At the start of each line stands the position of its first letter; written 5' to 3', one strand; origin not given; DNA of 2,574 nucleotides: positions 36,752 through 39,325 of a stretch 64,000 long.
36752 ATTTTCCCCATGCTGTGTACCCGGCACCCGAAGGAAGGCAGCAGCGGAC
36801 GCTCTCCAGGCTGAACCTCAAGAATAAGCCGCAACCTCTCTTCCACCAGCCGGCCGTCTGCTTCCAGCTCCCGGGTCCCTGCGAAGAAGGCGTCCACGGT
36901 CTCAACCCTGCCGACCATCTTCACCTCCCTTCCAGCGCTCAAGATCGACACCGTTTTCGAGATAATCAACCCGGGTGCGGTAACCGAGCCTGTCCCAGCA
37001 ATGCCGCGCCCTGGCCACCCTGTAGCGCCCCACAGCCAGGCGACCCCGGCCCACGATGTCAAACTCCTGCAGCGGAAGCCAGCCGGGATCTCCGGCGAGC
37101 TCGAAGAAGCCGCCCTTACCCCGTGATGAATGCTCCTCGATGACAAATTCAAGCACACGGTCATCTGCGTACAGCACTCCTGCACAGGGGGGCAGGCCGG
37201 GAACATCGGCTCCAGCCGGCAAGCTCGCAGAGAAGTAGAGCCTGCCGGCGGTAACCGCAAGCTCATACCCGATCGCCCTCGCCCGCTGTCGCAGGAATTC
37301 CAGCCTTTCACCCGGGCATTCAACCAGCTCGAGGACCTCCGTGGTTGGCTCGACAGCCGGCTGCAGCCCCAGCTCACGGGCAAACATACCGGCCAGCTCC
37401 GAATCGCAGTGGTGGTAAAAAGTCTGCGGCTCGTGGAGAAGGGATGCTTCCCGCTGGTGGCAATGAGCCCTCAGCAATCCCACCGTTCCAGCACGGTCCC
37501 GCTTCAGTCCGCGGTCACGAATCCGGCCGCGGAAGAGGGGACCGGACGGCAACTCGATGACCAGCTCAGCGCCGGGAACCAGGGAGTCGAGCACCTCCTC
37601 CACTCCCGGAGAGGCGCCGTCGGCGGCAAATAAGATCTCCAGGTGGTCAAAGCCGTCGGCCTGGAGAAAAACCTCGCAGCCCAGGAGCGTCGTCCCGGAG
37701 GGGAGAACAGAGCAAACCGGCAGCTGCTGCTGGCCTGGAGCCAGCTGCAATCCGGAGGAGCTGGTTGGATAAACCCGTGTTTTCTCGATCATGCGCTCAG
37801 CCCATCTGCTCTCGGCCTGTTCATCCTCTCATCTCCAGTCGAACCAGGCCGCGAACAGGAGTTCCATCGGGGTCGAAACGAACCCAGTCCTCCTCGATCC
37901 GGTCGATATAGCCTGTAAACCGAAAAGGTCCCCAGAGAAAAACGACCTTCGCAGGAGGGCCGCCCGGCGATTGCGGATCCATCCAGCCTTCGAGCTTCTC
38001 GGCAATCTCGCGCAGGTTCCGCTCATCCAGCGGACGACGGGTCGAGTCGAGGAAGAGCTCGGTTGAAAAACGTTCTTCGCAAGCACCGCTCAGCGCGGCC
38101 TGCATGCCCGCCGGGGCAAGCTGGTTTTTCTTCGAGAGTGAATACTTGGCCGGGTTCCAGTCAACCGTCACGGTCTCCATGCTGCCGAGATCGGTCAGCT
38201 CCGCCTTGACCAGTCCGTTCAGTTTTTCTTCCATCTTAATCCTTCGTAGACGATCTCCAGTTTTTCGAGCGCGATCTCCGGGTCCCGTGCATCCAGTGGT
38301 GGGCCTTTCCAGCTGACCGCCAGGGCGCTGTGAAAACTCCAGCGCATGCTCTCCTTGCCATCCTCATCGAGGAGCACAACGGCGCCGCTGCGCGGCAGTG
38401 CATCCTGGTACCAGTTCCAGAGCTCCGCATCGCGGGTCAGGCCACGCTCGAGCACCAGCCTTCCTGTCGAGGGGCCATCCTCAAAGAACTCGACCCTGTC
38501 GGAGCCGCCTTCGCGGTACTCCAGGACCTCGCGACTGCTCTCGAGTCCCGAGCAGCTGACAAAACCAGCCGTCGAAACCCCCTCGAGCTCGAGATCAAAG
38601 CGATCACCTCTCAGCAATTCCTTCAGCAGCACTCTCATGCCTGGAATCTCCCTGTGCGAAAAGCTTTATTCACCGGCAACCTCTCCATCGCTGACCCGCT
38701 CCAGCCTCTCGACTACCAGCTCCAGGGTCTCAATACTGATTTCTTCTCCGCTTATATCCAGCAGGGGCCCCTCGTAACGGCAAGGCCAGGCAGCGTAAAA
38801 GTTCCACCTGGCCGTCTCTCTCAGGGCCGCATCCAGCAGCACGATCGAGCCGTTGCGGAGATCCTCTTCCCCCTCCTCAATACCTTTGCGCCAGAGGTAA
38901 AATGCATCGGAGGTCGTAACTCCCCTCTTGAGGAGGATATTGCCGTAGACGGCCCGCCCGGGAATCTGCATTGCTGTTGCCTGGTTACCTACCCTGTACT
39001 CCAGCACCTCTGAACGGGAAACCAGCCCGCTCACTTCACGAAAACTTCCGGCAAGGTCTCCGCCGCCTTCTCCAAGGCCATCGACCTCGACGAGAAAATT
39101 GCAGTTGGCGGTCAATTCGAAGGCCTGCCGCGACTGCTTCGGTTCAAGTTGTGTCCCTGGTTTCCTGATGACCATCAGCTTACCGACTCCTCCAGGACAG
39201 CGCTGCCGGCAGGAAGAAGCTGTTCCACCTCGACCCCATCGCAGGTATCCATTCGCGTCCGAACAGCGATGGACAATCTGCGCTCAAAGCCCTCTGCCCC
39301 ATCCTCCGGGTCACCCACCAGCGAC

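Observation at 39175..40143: Unusually small (322 aa) sheath candidate assigned mainly by synteny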

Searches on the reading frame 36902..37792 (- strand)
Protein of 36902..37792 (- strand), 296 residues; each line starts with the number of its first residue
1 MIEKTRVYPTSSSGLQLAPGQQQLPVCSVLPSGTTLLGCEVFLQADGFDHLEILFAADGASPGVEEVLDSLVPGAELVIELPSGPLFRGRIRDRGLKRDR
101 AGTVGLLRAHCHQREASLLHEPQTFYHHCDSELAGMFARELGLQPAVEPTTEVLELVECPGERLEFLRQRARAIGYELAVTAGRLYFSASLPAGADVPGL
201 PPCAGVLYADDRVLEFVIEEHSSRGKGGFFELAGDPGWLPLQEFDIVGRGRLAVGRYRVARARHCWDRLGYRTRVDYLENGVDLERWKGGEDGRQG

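Call 4: search_protein_families(library=pfam, proteins=[window:36902-37792:-], max_evalue=0.1)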
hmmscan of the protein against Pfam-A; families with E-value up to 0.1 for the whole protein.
window:36902-37792:- (296 aa): 0 families

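Call 6: search_protein_families(library=phrogs, proteins=[window:36902-37792:-], max_evalue=0.1)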
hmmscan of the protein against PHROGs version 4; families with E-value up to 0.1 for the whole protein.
window:36902-37792:- (296 aa): 0 families

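Call 12: search_protein_families(library=ncbifam, proteins=[window:36902-37792:-], max_evalue=0.1)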
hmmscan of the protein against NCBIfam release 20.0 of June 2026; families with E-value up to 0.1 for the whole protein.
window:36902-37792:- (296 aa): 0 families

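Call 36: search_solved_structures(query=A2, max_evalue=10, show_alignments=1)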
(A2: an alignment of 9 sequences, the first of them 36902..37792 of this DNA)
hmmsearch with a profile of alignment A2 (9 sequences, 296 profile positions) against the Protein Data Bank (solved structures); distinct sequences matched with E-value up to 10: 4.
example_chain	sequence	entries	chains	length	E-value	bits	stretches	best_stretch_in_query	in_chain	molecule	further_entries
9qgm_8A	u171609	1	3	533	1.7e-05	27.6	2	65-153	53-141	Photorhabdus luminescens subsp. laumondii TTO1 complete genome segment 6/17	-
7aef_q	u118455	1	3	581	0.008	18.8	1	73-159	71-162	Phosphoserine phosphatase SerB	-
2i1m_A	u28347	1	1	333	0.36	13.4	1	154-197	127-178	Macrophage colony-stimulating factor 1 receptor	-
9fou_A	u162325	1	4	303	0.37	13.4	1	147-253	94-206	Acetophenone carboxylase epsilon subunit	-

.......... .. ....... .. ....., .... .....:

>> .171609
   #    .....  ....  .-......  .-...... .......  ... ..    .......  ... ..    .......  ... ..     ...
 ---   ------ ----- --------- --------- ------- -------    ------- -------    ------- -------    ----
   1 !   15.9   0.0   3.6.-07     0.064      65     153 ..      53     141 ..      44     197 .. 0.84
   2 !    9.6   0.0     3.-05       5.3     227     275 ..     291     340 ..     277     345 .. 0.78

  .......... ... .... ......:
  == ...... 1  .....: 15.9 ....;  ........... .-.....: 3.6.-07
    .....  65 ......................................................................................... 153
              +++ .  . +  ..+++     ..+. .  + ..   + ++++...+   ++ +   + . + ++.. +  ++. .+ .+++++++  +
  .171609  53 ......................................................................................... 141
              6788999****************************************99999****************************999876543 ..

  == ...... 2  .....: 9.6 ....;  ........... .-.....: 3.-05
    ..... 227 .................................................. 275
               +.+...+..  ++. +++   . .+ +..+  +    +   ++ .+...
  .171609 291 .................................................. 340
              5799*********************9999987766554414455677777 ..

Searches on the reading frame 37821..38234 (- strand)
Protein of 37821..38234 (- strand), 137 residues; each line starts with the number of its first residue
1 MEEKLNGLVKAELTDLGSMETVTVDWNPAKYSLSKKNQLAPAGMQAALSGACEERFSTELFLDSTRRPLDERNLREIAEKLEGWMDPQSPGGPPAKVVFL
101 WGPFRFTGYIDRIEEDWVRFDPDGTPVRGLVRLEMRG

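Call 4: search_protein_families(library=pfam, proteins=[window:37821-38234:-], max_evalue=0.1)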
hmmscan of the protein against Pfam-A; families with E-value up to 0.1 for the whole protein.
window:37821-38234:- (137 aa): 1 family
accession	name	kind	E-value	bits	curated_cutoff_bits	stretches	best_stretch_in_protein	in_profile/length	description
PF19266.4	CIS_tube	-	1.5e-12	48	27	1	20-135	21-147/158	Contractile injection system tube protein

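Call 12: search_protein_families(library=ncbifam, proteins=[window:37821-38234:-], max_evalue=0.1)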
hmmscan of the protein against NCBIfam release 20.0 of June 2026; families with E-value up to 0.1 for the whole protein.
window:37821-38234:- (137 aa): 0 families

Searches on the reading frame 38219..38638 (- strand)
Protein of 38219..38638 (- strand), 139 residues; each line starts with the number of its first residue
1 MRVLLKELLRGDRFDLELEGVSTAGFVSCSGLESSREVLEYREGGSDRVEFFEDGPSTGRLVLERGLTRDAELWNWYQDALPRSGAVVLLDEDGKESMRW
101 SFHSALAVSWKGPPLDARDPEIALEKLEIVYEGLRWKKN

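Call 4: search_protein_families(library=pfam, proteins=[window:38219-38638:-], max_evalue=0.1)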
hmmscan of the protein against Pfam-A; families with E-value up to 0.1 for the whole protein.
window:38219-38638:- (139 aa): 1 family
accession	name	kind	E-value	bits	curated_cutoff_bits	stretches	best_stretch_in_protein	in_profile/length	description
PF06841.18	Phage_T4_gp19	-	7.2e-27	94.3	28.2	1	13-134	4-133/134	T4-like virus tail tube protein gp19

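Call 12: search_protein_families(library=ncbifam, proteins=[window:38219-38638:-], max_evalue=0.1)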
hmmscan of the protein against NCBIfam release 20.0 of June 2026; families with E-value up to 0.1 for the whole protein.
window:38219-38638:- (139 aa): 3 families
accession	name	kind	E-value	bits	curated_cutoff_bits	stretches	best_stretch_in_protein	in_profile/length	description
TIGR02241.1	TIGR02241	subfamily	2.3e-26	92.2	62.4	1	7-135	2-139/141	conserved hypothetical phage tail region protein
NF053770.1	CIS5_fam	equivalog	2.6e-20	72.6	260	1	14-134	13-140/148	CIS5 family contractile injection system inner tube adaptor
NF053769.1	CIS1_fam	equivalog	3.4e-07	30.5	220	1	12-135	10-146/150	CIS1 family contractile injection system inner tube protein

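Call 82: search_solved_structures(query=window:38219-38638:-, max_evalue=0.001)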
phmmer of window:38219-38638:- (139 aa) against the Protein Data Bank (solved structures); distinct sequences matched with E-value up to 0.001: 13.
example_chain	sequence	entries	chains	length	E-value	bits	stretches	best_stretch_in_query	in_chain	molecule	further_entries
9gtp_a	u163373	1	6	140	2.6e-10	43.6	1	14-134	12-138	Phage tail protein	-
9r9h_B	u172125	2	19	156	5.9e-09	39.2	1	23-135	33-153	Phage tail protein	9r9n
9rce_I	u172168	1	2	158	9.9e-09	38.4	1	16-135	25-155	Conserved hypothetical phage tail region protein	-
6j0n_n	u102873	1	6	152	1.6e-08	37.7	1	26-136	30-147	Pvc5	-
7adz_1a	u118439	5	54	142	1.9e-08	37.5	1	14-134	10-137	Phage tail protein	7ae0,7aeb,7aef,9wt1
7aeb_Y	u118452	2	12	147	2.1e-08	37.4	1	25-132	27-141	Phospholipid/glycerol acyltransferase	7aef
6rao_F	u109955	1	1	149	9.9e-08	35.2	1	25-135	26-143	Afp5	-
7b5h_AN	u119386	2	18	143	4.6e-07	33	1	20-135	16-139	All3324 protein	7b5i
9qgl_5A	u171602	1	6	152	4.3e-06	29.9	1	25-136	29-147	Phage tail protein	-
8bl4_v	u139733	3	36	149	4.7e-05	26.5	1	8-134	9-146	Phage tail protein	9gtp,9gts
6j0b_a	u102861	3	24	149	8.2e-05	25.7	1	24-130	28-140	Pvc1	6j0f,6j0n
7b5h_AM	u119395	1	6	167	9.9e-05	25.5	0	11-81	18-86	All3323 protein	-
9qgl_1A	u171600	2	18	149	0.00017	24.7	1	24-130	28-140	Phage tail protein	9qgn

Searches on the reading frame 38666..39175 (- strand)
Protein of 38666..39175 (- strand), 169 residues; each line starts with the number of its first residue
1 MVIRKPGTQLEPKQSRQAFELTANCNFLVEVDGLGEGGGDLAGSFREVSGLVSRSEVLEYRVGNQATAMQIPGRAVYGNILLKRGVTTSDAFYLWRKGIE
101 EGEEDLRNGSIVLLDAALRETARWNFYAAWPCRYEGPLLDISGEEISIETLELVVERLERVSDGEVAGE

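Call 4: search_protein_families(library=pfam, proteins=[window:38666-39175:-], max_evalue=0.1)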
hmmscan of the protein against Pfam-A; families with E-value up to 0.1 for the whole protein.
window:38666-39175:- (169 aa): 1 family
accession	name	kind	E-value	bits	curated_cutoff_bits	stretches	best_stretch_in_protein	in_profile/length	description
PF06841.18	Phage_T4_gp19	-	5.1e-32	110.9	28.2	1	24-159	2-134/134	T4-like virus tail tube protein gp19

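Call 12: search_protein_families(library=ncbifam, proteins=[window:38666-39175:-], max_evalue=0.1)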
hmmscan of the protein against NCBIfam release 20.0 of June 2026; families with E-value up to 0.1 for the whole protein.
window:38666-39175:- (169 aa): 4 families
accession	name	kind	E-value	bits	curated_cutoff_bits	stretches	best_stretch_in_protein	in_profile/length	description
TIGR02241.1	TIGR02241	subfamily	7e-25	87.4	62.4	1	22-160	4-140/141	conserved hypothetical phage tail region protein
NF053770.1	CIS5_fam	equivalog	1.8e-17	63.4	260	1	23-162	9-144/148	CIS5 family contractile injection system inner tube adaptor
NF053769.1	CIS1_fam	equivalog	1.4e-09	38.3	220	1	23-160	8-147/150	CIS1 family contractile injection system inner tube protein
NF011949.0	PRK15420.1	equivalog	0.023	14.7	141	1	60-87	111-139/140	L-fucose mutarotase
